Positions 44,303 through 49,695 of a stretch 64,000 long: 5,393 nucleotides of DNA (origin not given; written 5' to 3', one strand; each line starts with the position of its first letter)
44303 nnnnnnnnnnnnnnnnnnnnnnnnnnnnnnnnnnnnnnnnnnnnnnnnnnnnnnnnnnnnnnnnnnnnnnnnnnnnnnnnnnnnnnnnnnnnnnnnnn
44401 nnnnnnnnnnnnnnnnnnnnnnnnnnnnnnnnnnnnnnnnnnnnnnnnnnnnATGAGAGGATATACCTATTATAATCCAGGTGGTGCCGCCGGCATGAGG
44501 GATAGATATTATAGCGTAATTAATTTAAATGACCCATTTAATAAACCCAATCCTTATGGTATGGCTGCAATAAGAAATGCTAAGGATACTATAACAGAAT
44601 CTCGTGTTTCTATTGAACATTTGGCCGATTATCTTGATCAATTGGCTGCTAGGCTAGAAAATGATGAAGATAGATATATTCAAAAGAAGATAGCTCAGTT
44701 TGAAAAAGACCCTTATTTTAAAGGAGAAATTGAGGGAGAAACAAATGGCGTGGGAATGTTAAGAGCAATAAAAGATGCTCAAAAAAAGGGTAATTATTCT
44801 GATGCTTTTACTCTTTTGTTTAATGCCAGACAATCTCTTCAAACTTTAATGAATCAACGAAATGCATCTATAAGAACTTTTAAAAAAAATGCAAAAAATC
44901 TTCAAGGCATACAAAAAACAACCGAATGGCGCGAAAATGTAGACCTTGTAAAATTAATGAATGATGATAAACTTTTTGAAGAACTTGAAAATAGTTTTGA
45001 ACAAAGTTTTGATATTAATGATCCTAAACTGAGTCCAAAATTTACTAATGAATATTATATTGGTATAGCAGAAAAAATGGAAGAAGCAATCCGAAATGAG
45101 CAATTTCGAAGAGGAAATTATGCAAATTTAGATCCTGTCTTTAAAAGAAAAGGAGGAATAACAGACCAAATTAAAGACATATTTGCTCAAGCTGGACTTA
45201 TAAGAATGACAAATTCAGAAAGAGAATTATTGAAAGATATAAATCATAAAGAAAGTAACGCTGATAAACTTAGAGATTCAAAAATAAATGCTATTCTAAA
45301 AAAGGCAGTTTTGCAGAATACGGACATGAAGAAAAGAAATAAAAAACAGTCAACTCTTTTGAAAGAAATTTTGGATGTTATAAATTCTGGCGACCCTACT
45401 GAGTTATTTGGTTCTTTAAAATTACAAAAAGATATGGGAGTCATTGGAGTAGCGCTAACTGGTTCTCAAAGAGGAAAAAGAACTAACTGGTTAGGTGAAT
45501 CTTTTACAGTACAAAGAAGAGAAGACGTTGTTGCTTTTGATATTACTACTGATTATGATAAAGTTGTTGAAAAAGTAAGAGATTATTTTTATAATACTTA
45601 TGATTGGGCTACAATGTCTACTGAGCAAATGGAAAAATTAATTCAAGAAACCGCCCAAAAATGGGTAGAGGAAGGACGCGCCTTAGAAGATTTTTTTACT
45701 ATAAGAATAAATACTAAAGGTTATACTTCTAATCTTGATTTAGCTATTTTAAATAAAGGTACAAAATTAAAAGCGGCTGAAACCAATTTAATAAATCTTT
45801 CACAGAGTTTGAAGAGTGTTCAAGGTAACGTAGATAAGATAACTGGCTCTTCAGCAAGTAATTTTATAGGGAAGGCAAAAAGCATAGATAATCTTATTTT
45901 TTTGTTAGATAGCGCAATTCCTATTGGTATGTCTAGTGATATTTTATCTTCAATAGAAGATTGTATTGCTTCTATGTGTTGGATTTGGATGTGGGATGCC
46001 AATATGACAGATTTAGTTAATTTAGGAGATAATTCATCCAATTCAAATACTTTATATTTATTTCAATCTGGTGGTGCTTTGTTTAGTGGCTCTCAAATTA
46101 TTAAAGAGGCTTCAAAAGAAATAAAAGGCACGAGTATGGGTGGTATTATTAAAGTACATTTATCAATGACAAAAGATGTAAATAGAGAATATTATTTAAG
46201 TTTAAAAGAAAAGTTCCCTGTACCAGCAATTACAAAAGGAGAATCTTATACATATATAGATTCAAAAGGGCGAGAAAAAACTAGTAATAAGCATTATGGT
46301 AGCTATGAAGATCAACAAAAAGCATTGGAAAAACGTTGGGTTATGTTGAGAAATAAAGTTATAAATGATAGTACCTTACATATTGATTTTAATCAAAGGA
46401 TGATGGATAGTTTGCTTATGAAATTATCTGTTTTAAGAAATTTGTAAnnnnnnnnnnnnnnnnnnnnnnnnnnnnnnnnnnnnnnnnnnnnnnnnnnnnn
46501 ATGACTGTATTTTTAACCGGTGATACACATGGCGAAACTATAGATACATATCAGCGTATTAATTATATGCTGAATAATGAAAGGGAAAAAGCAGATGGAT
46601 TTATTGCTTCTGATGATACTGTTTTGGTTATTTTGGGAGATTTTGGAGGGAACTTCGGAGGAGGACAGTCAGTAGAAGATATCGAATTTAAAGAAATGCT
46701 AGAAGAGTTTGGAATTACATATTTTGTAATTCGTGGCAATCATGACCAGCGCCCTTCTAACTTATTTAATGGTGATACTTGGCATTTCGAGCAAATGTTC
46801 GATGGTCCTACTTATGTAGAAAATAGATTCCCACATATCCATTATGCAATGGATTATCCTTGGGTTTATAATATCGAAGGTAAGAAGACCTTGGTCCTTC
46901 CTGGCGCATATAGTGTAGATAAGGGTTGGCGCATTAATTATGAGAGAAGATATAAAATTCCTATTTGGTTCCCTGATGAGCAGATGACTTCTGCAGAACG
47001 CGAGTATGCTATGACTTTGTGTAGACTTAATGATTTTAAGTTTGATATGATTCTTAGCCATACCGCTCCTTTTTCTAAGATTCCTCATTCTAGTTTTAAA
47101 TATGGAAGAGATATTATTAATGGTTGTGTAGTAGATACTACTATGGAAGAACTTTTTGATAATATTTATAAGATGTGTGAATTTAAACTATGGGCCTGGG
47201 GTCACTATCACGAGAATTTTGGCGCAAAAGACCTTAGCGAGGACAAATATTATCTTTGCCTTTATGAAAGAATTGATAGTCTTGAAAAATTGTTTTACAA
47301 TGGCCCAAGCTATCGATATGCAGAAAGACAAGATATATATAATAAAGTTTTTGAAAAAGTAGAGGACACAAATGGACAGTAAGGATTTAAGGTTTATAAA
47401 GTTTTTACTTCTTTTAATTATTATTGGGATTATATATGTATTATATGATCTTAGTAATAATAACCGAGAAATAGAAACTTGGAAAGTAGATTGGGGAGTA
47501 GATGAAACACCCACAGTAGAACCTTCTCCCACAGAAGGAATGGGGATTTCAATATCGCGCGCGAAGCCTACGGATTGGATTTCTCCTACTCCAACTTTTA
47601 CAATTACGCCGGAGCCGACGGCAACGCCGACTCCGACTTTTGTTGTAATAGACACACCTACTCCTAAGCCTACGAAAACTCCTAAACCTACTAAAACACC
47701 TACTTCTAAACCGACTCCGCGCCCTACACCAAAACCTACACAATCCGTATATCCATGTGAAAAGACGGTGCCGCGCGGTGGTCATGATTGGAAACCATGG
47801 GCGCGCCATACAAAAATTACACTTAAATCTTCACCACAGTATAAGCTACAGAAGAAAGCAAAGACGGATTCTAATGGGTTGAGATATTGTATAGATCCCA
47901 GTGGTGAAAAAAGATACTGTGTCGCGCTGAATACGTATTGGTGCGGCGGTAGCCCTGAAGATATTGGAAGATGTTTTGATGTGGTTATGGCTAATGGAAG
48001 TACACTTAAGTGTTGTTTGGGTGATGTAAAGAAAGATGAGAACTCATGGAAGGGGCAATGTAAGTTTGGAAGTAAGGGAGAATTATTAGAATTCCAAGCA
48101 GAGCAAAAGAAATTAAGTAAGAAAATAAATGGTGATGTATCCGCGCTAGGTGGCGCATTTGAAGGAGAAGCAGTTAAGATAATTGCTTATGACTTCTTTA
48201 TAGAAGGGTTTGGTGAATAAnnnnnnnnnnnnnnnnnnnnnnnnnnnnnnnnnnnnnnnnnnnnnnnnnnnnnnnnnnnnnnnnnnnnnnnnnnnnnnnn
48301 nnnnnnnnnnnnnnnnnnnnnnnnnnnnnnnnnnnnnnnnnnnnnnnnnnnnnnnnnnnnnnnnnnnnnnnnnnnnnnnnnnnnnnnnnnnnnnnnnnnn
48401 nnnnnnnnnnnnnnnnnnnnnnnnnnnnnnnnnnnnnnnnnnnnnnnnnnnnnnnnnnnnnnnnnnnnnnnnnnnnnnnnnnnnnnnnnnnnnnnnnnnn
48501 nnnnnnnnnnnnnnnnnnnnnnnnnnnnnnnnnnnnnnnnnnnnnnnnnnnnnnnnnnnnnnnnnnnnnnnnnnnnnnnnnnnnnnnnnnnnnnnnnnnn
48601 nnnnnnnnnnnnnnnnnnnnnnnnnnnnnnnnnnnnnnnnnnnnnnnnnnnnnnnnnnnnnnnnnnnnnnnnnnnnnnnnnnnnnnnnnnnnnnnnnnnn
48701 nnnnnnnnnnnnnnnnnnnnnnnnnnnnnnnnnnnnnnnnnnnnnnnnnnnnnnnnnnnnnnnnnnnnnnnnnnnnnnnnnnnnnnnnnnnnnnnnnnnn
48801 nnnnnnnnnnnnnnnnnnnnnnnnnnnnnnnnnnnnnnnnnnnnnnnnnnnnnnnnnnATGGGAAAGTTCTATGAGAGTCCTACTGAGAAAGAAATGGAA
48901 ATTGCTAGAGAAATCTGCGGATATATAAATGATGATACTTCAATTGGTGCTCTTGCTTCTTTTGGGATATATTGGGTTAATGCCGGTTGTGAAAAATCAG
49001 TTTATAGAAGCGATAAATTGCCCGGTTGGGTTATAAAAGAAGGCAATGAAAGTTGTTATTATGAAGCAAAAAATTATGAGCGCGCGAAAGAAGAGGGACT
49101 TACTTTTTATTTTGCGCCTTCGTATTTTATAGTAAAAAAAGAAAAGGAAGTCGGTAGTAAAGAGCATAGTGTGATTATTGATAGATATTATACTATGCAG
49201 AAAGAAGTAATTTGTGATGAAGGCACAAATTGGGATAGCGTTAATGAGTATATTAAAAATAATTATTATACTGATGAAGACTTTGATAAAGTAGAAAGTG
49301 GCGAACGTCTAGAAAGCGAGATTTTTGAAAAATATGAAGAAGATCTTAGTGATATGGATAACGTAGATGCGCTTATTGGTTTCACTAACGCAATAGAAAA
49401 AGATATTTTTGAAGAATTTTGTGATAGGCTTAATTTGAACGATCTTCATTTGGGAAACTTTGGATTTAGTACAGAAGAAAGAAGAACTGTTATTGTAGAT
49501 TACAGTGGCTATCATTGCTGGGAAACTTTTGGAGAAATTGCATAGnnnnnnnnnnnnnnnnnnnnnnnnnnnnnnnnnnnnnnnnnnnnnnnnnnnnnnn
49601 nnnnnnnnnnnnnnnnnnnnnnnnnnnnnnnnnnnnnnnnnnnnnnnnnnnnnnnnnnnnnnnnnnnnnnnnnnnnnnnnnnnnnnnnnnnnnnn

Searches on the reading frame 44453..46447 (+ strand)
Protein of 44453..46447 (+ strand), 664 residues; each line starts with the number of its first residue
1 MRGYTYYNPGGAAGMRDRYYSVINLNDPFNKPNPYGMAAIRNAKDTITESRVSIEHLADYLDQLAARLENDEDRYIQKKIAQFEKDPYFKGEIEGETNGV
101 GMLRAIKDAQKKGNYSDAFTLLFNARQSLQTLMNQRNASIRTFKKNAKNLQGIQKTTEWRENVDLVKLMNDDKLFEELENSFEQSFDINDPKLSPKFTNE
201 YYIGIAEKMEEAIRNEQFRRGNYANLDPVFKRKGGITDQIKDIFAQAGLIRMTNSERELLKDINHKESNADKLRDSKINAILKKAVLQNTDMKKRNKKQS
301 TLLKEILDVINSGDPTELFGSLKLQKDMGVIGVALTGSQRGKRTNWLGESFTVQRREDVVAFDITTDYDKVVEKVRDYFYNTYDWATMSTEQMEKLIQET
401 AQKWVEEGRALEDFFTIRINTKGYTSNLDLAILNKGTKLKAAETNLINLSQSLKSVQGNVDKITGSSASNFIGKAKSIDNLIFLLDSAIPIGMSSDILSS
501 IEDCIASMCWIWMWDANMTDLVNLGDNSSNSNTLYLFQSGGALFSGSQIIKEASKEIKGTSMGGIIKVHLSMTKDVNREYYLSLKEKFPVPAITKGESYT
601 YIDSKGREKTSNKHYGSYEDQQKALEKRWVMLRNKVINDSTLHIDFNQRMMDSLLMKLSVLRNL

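Call 7: search_protein_families(library=pfam, proteins=[window:44453-46447:+], max_evalue=0.01)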
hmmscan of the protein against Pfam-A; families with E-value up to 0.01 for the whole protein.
window:44453-46447:+ (664 aa): 0 families

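Call 17: search_protein_families(library=phrogs, proteins=[window:44453-46447:+], max_evalue=0.001)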
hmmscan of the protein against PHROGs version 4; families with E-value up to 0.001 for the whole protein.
window:44453-46447:+ (664 aa): 0 families

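Call 84: search_protein_families(library=ncbifam, proteins=[window:44453-46447:+], max_evalue=0.01)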
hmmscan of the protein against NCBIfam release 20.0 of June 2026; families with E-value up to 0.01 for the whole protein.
window:44453-46447:+ (664 aa): 0 families

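Call 102: search_solved_structures(query=window:44453-46447:+, max_evalue=0.1)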
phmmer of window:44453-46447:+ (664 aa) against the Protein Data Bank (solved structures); distinct sequences matched with E-value up to 0.1: 0.

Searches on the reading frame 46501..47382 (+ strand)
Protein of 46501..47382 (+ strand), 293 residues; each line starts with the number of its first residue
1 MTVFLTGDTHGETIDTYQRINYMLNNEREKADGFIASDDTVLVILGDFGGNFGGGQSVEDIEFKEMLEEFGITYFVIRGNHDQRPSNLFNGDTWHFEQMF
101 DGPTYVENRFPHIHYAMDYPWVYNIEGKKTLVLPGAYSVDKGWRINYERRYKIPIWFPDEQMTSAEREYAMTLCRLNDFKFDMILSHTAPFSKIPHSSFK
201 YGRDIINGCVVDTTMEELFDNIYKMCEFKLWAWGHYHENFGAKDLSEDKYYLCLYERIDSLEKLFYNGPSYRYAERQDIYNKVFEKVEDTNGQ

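Call 7: search_protein_families(library=pfam, proteins=[window:46501-47382:+], max_evalue=0.01)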
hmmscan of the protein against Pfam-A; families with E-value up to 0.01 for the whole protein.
window:46501-47382:+ (293 aa): 1 family
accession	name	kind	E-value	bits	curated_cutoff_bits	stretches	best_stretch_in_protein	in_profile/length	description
PF00149.33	Metallophos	-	4.7e-14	53.7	21.5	1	1-238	1-190/191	Calcineurin-like phosphoesterase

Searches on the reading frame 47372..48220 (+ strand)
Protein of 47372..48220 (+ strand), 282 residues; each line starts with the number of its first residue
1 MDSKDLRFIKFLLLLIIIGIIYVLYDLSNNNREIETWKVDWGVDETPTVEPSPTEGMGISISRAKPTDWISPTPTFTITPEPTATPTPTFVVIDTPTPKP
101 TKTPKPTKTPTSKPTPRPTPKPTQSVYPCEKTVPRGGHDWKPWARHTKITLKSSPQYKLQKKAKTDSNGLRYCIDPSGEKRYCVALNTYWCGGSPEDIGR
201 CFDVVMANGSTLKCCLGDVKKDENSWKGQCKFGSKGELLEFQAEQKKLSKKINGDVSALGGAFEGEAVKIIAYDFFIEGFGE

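Call 7: search_protein_families(library=pfam, proteins=[window:47372-48220:+], max_evalue=0.01)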
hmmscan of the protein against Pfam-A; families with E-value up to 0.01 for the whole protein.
window:47372-48220:+ (282 aa): 0 families

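Call 17: search_protein_families(library=phrogs, proteins=[window:47372-48220:+], max_evalue=0.001)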
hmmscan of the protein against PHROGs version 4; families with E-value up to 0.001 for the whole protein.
window:47372-48220:+ (282 aa): 1 family
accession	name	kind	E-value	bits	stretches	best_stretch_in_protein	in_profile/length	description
phrog_15511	-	unknown function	1.5e-08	35.2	1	45-129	208-292/511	-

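Call 84: search_protein_families(library=ncbifam, proteins=[window:47372-48220:+], max_evalue=0.01)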
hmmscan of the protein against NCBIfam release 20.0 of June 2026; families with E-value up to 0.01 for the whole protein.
window:47372-48220:+ (282 aa): 1 family
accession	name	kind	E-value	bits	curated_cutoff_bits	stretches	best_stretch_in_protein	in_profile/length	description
NF033761.1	gliding_GltJ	equivalog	0.0011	18.2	450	1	42-145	412-515/671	adventurous gliding motility protein GltJ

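Call 103: search_solved_structures(query=window:47372-48220:+, max_evalue=0.1)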
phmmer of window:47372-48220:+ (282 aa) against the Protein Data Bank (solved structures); distinct sequences matched with E-value up to 0.1: 0.

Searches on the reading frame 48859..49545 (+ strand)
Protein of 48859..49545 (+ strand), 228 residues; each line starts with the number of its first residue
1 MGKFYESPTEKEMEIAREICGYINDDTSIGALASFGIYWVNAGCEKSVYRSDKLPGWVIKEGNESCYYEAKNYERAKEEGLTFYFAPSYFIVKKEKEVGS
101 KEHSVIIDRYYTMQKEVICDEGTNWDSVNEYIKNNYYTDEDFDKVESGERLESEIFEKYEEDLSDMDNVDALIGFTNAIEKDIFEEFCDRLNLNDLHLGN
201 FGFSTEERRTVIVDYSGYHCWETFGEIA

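Call 7: search_protein_families(library=pfam, proteins=[window:48859-49545:+], max_evalue=0.01)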
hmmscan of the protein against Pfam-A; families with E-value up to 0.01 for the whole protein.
window:48859-49545:+ (228 aa): 0 families

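Call 17: search_protein_families(library=phrogs, proteins=[window:48859-49545:+], max_evalue=0.001)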
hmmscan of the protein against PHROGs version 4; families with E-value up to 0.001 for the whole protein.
window:48859-49545:+ (228 aa): 0 families

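Call 84: search_protein_families(library=ncbifam, proteins=[window:48859-49545:+], max_evalue=0.01)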
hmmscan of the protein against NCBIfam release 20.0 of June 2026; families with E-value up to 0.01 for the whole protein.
window:48859-49545:+ (228 aa): 0 families

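Call 104: search_solved_structures(query=window:48859-49545:+, max_evalue=0.1)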
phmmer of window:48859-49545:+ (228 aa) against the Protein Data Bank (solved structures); distinct sequences matched with E-value up to 0.1: 0.
